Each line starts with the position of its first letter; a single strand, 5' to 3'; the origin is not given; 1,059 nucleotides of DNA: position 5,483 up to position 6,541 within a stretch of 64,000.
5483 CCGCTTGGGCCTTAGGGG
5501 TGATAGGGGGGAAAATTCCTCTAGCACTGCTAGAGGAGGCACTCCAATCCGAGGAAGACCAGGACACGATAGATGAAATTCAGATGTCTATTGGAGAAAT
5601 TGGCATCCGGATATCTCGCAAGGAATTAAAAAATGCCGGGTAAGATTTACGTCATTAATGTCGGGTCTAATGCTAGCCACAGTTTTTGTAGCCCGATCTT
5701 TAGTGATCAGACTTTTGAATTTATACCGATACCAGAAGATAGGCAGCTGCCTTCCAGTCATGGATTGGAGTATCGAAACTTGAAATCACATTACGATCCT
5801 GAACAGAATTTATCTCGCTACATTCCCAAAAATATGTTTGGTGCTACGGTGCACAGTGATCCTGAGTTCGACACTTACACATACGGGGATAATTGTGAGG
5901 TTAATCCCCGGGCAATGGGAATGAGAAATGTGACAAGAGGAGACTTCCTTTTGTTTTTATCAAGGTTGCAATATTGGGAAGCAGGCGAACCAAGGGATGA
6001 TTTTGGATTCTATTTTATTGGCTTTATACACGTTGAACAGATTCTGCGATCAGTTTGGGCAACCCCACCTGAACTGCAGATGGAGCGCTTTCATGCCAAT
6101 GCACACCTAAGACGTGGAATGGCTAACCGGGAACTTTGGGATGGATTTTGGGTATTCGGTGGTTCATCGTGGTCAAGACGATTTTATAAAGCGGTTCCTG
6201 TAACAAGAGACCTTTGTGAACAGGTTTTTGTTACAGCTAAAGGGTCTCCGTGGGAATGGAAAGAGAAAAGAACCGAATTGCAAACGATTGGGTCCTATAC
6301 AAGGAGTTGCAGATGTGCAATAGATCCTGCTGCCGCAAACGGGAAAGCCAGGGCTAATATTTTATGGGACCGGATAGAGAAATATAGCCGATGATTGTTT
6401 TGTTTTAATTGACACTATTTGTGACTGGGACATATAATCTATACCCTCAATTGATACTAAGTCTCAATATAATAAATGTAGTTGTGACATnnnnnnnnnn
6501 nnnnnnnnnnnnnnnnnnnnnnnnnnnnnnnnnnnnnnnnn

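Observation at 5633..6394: Uncharacterised 253-aa ORF overlapping the end of queG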

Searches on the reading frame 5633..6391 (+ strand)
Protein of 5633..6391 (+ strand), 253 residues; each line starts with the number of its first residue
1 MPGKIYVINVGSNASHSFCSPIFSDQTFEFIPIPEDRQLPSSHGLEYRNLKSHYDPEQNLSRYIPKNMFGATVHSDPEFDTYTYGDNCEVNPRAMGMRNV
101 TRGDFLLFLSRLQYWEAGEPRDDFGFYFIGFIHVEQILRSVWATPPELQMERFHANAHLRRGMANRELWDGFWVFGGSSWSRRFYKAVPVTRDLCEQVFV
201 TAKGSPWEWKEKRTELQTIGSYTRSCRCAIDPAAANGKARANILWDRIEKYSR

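Call 3: search_protein_families(library=pfam, proteins=[window:5633-6391:+], max_evalue=1)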
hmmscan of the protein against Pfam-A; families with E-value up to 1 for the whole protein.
window:5633-6391:+ (253 aa): 1 family
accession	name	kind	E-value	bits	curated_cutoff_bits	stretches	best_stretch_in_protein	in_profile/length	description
PF18754.6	Nmad3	-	2.1e-19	70.6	27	1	5-168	2-173/247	Nucleotide modification associated domain 3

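Call 4: search_protein_families(library=ncbifam, proteins=[window:5633-6391:+], max_evalue=1)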
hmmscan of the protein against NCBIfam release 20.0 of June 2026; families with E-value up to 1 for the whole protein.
window:5633-6391:+ (253 aa): 0 families

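Call 5: search_protein_families(library=padloc, proteins=[window:5633-6391:+], max_evalue=1)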
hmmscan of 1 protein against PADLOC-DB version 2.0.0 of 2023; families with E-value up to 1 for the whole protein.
window:5633-6391:+ (253 aa): 0 families

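Call 6: search_solved_structures(query=window:5633-6391:+, max_evalue=10)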
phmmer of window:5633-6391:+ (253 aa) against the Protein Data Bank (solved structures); distinct sequences matched with E-value up to 10: 1.
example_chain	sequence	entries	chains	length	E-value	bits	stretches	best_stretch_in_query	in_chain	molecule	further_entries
3ujz_A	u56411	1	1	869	0.78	12.2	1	36-77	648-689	Metalloprotease stcE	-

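Call 7: find_homologous_proteins(query=window:5633-6391:+)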
Query window:5633-6391:+ (253 aa): 195 proteins with E <= 0.001 among 293 candidates; the best 120 are listed.
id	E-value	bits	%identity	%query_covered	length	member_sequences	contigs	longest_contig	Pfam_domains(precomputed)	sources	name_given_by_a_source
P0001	5.3e-159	546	89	100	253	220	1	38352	PF18754.7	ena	-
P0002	5.0e-134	464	75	100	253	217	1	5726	PF18754.7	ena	-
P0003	3.0e-130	451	72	100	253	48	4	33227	PF18754.7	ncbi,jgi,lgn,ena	jgi:hypothetical protein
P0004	7.4e-126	437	69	100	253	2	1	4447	PF18754.7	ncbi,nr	ncbi:hypothetical protein OAJ44_05265 [Chloroflexi bacterium]|nr:hypothetical protein [Chloroflexota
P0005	1.8e-107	377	62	100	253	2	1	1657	PF18754.7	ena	-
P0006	3.6e-107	376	61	100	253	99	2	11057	PF18754.7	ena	-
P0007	5.1e-106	372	59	100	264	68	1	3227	PF18754.7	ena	-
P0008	5.0e-103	362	60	99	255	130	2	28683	PF18754.7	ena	-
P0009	2.0e-102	360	60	100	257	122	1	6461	PF18754.7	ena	-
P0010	8.2e-102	358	57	100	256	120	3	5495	PF18754.7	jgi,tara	tara:strand:+ start:1320 stop:2090 length:771 start_codon:yes stop_codon:yes gene_type:complete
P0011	1.3e-101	358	60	100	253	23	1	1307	PF18754.7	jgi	-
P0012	2.9e-101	356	60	97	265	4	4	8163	PF18754.7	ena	-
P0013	1.0e-100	355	58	100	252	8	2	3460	PF18754.7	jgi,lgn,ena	-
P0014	3.9e-100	353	59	97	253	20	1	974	PF18754.7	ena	-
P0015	7.4e-100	352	57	100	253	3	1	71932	PF18754.7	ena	-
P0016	7.5e-100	352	57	98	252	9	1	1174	PF18754.7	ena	-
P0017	2.7e-99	350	56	100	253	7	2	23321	PF18754.7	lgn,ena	-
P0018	3.5e-98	346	57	98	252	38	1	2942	PF18754.7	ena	-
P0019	1.0e-95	338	55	100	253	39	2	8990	PF18754.7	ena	-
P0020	2.5e-95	337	56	100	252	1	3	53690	PF18754.7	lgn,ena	-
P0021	3.8e-95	336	58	98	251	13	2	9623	PF18754.7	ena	-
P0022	8.3e-94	332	54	100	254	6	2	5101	PF18754.7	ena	-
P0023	1.6e-93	331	54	99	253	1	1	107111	PF18754.7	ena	-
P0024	1.7e-93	331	57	99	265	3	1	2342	PF18754.7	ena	-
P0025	2.7e-93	330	53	100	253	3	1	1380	PF18754.7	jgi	jgi:hypothetical protein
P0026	5.7e-93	329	56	99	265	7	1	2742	PF18754.7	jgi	-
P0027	1.9e-92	327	54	99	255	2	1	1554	PF18754.7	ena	-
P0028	3.7e-92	326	54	100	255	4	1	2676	PF18754.7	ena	-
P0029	8.1e-92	325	54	100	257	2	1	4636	PF18754.7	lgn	-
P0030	1.2e-91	325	54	100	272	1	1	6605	PF18754.7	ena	-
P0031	2.1e-91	324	56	96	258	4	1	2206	PF18754.7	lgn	-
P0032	2.3e-91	324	54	100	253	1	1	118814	PF18754.7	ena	-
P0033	3.0e-91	324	52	100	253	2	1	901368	PF18754.7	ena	-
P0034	4.6e-91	323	53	100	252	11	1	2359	PF18754.7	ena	-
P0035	1.1e-90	322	55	98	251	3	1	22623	PF18754.7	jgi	jgi:hypothetical protein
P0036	3.9e-90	320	53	99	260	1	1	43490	PF18754.7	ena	-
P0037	6.8e-90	319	53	100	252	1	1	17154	PF18754.7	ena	-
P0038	1.1e-89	318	54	99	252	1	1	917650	PF18754.7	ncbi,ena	-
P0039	1.5e-89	318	53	99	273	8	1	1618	PF18754.7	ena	-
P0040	2.8e-89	317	52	100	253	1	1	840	PF18754.7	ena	-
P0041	5.0e-89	316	53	97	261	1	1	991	PF18754.7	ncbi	-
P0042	6.0e-89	316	52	98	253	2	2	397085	PF18754.7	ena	-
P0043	6.6e-89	316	53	99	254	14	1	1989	PF18754.7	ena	-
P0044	7.8e-89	316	53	100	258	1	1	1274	PF18754.7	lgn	-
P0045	1.0e-88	315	52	99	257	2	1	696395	PF18754.7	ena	-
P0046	1.0e-88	315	53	100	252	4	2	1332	PF18754.7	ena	-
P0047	1.4e-88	315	53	100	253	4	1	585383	PF18754.7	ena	-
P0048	2.8e-88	314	52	100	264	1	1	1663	PF18754.7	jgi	jgi:hypothetical protein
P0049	2.9e-88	314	51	100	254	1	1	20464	PF18754.7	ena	-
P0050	4.1e-88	313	51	99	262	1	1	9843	PF18754.7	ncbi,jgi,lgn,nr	ncbi:MAG: hypothetical protein FJ317_00790 [SAR202 cluster bacterium]|nr:hypothetical protein [SAR20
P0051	7.1e-88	312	54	91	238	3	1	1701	PF18754.7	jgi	jgi:hypothetical protein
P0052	8.4e-88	312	52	100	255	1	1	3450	PF18754.7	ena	-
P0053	1.1e-87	312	51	100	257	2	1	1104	PF18754.7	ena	-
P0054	2.1e-87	311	52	100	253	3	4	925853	PF18754.7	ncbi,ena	-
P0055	2.4e-87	311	52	100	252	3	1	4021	PF18754.7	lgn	-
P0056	4.4e-87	310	51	100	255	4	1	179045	PF18754.7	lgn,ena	-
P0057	1.5e-86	308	53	100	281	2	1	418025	PF18754.7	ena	-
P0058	3.7e-86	307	50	100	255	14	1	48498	PF18754.7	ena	-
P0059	4.2e-86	307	50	99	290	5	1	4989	PF18754.7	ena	-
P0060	6.7e-86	306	51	99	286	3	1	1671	PF18754.7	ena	-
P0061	9.2e-86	306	52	100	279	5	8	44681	PF18754.7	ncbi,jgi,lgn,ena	jgi:hypothetical protein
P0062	1.2e-85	305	50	99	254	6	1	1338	PF18754.7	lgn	-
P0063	1.3e-85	305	51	99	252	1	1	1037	PF18754.7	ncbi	-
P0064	1.6e-85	305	52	97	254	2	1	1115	PF18754.7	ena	-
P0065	3.0e-85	304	51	100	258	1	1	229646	PF18754.7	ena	-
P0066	4.3e-85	303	53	100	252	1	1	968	PF18754.7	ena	-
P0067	2.2e-84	301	51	99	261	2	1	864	PF18754.7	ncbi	-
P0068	3.0e-84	301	51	100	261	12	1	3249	PF18754.7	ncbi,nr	ncbi:MAG: hypothetical protein QF467_06715 [SAR202 cluster bacterium]|nr:hypothetical protein [SAR20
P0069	3.1e-84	301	51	100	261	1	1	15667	PF18754.7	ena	-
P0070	3.2e-84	300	53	96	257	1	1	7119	PF18754.7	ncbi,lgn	-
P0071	7.4e-83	296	50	100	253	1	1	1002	PF18754.7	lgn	-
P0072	1.8e-82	295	50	100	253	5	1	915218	PF18754.7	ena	-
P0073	2.2e-82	294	49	100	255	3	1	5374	PF18754.7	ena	-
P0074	5.4e-82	293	50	100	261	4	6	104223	PF18754.7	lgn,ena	-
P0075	1.2e-80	289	50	98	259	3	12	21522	PF18754.7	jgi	jgi:hypothetical protein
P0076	2.3e-80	288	49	100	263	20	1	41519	PF18754.7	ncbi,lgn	-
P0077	3.8e-80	287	49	98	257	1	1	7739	PF18754.7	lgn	-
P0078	5.9e-80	286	51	98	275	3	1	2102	PF18754.7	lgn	-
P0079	1.7e-79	285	48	100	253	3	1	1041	PF18754.7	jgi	jgi:hypothetical protein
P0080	1.2e-78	282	50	97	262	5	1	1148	PF18754.7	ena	-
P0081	1.8e-78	282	49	100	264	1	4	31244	PF18754.7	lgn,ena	-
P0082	4.5e-78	280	51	100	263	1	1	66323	PF18754.7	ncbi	ncbi:MAG: hypothetical protein AB1480_03745 [Nitrospirota bacterium]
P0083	6.9e-78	280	51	97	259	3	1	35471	PF18754.7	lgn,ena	-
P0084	9.6e-78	279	46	100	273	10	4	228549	PF18754.7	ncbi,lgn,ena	-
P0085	4.8e-77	277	48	100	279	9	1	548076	PF18754.7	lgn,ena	-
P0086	1.2e-76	276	50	100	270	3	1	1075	PF18754.7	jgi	jgi:hypothetical protein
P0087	3.2e-74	268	49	99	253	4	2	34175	PF18754.7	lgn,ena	-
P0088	8.7e-74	266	50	97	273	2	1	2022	PF18754.7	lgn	-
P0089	3.4e-73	264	49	99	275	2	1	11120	PF18754.7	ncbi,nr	ncbi:MAG: hypothetical protein O3C10_06400 [Chloroflexi bacterium]|nr:hypothetical protein [Chlorofl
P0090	1.3e-72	262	46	99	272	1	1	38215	PF18754.7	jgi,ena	-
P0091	4.5e-72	261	45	98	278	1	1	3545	PF18754.7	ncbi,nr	ncbi:MAG: hypothetical protein HY682_01270 [Chloroflexi bacterium]|nr:hypothetical protein [Chlorofl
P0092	2.7e-71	258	49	98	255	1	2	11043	PF18754.7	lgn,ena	-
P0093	3.9e-71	258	53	80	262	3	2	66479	PF18754.7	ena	-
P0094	4.4e-70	254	46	97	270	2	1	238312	PF18754.7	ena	-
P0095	1.1e-69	253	45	98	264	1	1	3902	PF18754.7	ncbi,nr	ncbi:MAG: hypothetical protein HY678_06200 [Chloroflexi bacterium]|nr:hypothetical protein [Chlorofl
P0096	1.2e-69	253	47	99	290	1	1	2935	PF18754.7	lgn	-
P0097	1.5e-69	252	46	99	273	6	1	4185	PF18754.7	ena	-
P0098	5.7e-69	250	46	99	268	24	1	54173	PF18754.7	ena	-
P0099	7.2e-69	250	46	99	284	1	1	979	PF18754.7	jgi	jgi:hypothetical protein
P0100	2.6e-68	248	46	99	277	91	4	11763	PF18754.7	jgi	jgi:hypothetical protein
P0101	2.6e-68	248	46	99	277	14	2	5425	PF18754.7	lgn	-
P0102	4.3e-67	244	48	98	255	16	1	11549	PF18754.7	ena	-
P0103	1.1e-66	243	47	99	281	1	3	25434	PF18754.7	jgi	jgi:hypothetical protein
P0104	8.6e-66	240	46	97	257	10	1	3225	PF18754.7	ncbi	-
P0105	6.9e-62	227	53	73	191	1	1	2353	PF18754.7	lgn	-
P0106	5.7e-59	218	46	98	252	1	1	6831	PF18754.7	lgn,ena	-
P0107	6.0e-59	218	46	98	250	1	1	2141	PF18754.7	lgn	-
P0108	1.7e-58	216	45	98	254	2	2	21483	PF18754.7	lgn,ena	-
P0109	2.9e-58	215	45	97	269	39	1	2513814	PF18754.7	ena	-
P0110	3.4e-58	215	45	98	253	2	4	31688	PF18754.7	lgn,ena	-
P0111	7.0e-58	214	43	99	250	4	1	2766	PF18754.7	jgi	jgi:hypothetical protein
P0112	8.6e-58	214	46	90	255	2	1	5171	PF18754.7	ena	-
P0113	2.0e-57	213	45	98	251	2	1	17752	PF18754.7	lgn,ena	-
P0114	3.3e-57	212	43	89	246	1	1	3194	PF18754.7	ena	-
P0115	4.2e-57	212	43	92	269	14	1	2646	PF18754.7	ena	-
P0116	3.9e-55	205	44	91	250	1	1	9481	PF18754.7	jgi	jgi:Nucleotide modification associated domain 3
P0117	4.9e-55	205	42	98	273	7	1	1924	PF18754.7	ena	-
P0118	5.4e-55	205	45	91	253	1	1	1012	PF18754.7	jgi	-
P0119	1.3e-54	203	41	98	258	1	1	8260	PF18754.7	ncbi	ncbi:MAG: hypothetical protein ACE5JS_15740 [Nitrospinota bacterium]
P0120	3.7e-54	202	43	97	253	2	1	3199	PF18754.7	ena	-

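Call 10: find_related_loci(query=window:5633-6391:+, collection=genome_contigs, flank=6000)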
Query window:5633-6391:+ (253 aa) in genome_contigs; peptide patterns used: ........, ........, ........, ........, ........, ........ (x = any residue, [..] = any of these).
60 stretches matched a pattern; 24 encode a relative of the query (tblastn E <= 1e-3); 23 distinct loci.
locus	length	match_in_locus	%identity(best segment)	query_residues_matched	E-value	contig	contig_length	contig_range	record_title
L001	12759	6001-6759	97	1-253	3e-172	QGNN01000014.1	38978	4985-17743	MAG: Chloroflexi bacterium isolate SAR202-II-177A Ga0133547_10004872, whole genome shotgun sequence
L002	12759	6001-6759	90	1-253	2e-160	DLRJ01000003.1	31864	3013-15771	MAG TPA_asm: Dehalococcoidia bacterium UBA7891 UBA7891_contig_23501, whole genome shotgun sequence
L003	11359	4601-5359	88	1-253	2e-156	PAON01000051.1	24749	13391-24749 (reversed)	MAG: Dehalococcoidia bacterium isolate SAT215 279190, whole genome shotgun sequence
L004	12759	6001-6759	91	1-253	5e-162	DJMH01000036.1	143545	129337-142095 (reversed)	MAG TPA_asm: Dehalococcoidia bacterium UBA6495 UBA6495_contig_214, whole genome shotgun sequence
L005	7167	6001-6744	54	5-252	1e-93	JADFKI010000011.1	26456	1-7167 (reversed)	MAG: Chloroflexota bacterium isolate B47T1B5 B47T1B5_NODE1405, whole genome shotgun sequence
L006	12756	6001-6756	51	1-252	4e-90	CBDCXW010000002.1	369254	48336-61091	MAG: Dehalococcoidia bacterium isolate df45c49b-c266-4090-ac87-fb36498b7b26 genome assembly, contig: contig_2, whole gen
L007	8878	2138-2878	50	4-249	1e-79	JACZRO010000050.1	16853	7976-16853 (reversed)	MAG: Chloroflexota bacterium isolate B102T1L10 B102T1L10_NODE4969, whole genome shotgun sequence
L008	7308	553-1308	49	2-252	3e-77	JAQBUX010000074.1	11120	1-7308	MAG: Chloroflexota bacterium isolate casp150-mb.164 NODE_15025_length_11120_cov_0.112966, whole genome shotgun sequence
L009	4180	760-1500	49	4-249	5e-73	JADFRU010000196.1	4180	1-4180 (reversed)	MAG: Chloroflexota bacterium isolate B89T3L11 B89T3L11_NODE34028, whole genome shotgun sequence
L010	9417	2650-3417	46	2-252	7e-73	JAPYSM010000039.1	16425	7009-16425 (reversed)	MAG: Dehalococcoidia bacterium isolate PW4.metabat2.87_sub PW4_3695_length_16425_cov_10.403604, whole genome shotgun seq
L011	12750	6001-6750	43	4-252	4e-72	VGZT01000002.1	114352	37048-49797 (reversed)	MAG: SAR202 cluster bacterium isolate M_DeepCast_50m_m2_018 M_DeepCast_50m_m2_018_Ga0194121_10000158, whole genome shotg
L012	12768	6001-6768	46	2-252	2e-71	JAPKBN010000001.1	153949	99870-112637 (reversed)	MAG: Dehalococcoidia bacterium isolate ANT-39 NODE_24_length_153949_cov_8.803573, whole genome shotgun sequence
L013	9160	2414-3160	46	4-252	6e-71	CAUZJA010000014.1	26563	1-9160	MAG: Dehalococcoidia bacterium isolate CB21_323.2 genome assembly, contig: Ga0302123_10000655, whole genome shotgun sequ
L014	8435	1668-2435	45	2-252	3e-70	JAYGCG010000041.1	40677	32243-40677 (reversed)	MAG: Dehalococcoidia bacterium isolate OC6_4000m_MAG_239 OC6_4000m_contig_93828, whole genome shotgun sequence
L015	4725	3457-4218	45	2-250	1e-69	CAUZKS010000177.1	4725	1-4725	MAG: Dehalococcoidia bacterium isolate CB11b_Tmax.27 genome assembly, contig: Ga0310125_10011386, whole genome shotgun s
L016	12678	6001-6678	48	4-231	8e-62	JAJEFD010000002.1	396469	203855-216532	MAG: Dehalococcoidia bacterium isolate p16x34bins.71 k141_690870, whole genome shotgun sequence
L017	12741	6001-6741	43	4-252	1e-60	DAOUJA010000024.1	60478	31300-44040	MAG TPA_asm: Dehalococcoidia bacterium isolate S32_235 k113_3097254, whole genome shotgun sequence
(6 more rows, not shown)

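Call 12: find_encoding_contigs(protein=P0082, flank=6000, max_places=2)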
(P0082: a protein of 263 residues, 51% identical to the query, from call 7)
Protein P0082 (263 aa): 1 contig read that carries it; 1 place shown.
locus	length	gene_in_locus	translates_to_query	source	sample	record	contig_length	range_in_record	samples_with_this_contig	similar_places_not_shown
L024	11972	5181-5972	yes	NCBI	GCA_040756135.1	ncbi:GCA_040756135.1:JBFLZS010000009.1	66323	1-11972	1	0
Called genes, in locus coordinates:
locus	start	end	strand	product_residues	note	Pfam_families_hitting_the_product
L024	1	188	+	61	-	?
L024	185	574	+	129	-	PF02661:Fic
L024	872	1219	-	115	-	PF18480:DUF5615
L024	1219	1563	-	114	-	PF04255:DUF433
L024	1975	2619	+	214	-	PF00872:Transposase_mut, PF13610:DDE_Tnp_IS240 (faint)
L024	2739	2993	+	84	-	-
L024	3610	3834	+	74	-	-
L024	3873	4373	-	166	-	PF01078:Mg_chelatase, PF13335:Mg_chelatase_C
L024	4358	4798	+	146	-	PF13560:HTH_31 (faint), PF01381:HTH_3, PF13384:HTH_23 (faint)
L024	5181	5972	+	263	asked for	PF18754:Nmad3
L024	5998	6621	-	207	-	PF02223:Thymidylate_kin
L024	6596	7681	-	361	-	PF04055:Radical_SAM, PF13353:Fer4_12 (faint), PF13186:SPASM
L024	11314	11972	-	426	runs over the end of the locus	-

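Call 13: find_encoding_contigs(protein=P0109, flank=6000, max_places=2)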
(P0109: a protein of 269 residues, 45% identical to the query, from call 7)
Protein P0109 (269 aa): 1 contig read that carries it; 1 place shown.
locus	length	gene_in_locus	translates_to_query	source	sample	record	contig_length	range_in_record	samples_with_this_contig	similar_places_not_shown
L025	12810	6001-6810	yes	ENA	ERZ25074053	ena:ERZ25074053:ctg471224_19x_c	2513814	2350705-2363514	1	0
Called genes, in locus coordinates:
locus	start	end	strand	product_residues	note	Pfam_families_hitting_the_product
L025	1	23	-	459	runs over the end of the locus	PF17767:NAPRTase_N, PF04095:NAPRTase (weak), PF17956:NAPRTase_C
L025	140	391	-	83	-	-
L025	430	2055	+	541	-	PF11376:DUF3179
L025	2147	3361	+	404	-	-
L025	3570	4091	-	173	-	PF01661:Macro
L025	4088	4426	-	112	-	PF14384:BrnA_antitoxin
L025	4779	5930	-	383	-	PF08331:QueG_DUF1730, PF13187:Fer4_9 (faint), PF14697:Fer4_21 (faint), PF13484:Fer4_16, PF03130:HEAT_PBS (faint), PF00514:Arm (faint), PF13646:HEAT_2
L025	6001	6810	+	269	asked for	PF18754:Nmad3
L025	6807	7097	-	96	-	PF21716:dnstrm_HI1420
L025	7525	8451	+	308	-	PF00288:GHMP_kinases_N, PF08544:GHMP_kinases_C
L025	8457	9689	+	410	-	PF00696:AA_kinase, PF01842:ACT, PF22468:ACT_9, PF13840:ACT_7, PF22468:ACT_9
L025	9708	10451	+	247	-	PF13641:Glyco_tranf_2_3, PF00535:Glycos_transf_2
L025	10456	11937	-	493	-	PF02661:Fic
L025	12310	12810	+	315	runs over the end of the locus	-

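Call 14: find_encoding_contigs(protein=P0033, flank=6000, max_places=2)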
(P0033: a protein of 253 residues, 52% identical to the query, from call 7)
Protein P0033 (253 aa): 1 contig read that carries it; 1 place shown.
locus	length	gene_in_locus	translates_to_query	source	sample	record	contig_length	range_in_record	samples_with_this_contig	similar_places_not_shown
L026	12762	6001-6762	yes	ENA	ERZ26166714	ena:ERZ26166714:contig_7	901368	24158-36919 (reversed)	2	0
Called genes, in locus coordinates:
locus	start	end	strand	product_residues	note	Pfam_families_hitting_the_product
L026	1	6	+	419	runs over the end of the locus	PF13393:tRNA-synt_His, PF00587:tRNA-synt_2b, PF13393:tRNA-synt_His, PF03129:HGTP_anticodon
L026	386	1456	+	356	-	PF03462:PCRF, PF16326:ABC_tran_CTD (faint), PF00472:RF-1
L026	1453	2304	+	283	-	PF17827:PrmC_N, PF05175:MTS, PF01170:UPF0020 (weak), PF06325:PrmA, PF13847:Methyltransf_31, PF08242:Methyltransf_12 (weak), PF13649:Methyltransf_25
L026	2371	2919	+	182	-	-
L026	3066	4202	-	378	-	PF00478:IMPDH, PF01070:FMN_dh, PF01645:Glu_synthase (weak), PF05690:ThiG (weak)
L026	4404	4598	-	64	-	-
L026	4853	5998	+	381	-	PF03130:HEAT_PBS (faint), PF08331:QueG_DUF1730, PF13484:Fer4_16, PF13646:HEAT_2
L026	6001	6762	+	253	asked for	PF18754:Nmad3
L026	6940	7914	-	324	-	PF01717:Meth_synt_2, PF08267:Meth_synt_1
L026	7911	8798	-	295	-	PF01717:Meth_synt_2, PF08267:Meth_synt_1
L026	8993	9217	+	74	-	-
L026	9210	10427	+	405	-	PF02515:CoA_transf_3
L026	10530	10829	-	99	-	PF02627:CMD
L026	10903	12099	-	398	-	PF00756:Esterase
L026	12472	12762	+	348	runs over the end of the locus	PF13531:SBP_bac_11 (weak), PF01547:SBP_bac_1, PF13416:SBP_bac_8, PF13343:SBP_bac_6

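Call 28: predict_structure(alignment_id=A1)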
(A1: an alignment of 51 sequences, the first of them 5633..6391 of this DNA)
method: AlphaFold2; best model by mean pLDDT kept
length: 253 residues; sequences in the alignment: 51
mean_pLDDT: 95.1   pTM: 0.92
mean pLDDT of the five models: 95.1, 94.1, 94.0, 93.7, 93.6
residues with pLDDT >= 90: 237; 70-90: 15; 50-70: 1; < 50: 0
segments of 3 or more residues with pLDDT < 50: none
pLDDT, mean of each block of 10 residues (from residue 1): 92 85 97 95 94 95 95 95 95 94 98 95 97 98 97 96 96 98 98 97 92 95 93 95 98 95
secondary structure, 60 per line:
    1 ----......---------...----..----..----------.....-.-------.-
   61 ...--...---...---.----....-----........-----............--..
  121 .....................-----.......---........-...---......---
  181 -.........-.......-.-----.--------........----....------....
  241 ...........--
elements in order: E5-10 E20-22 E72-74 E83-86 H92-99 E105-116 E119-141 H147-153 H157-164 E172-177 E182-190 H192-198 H215-222 E227-230 H237-251
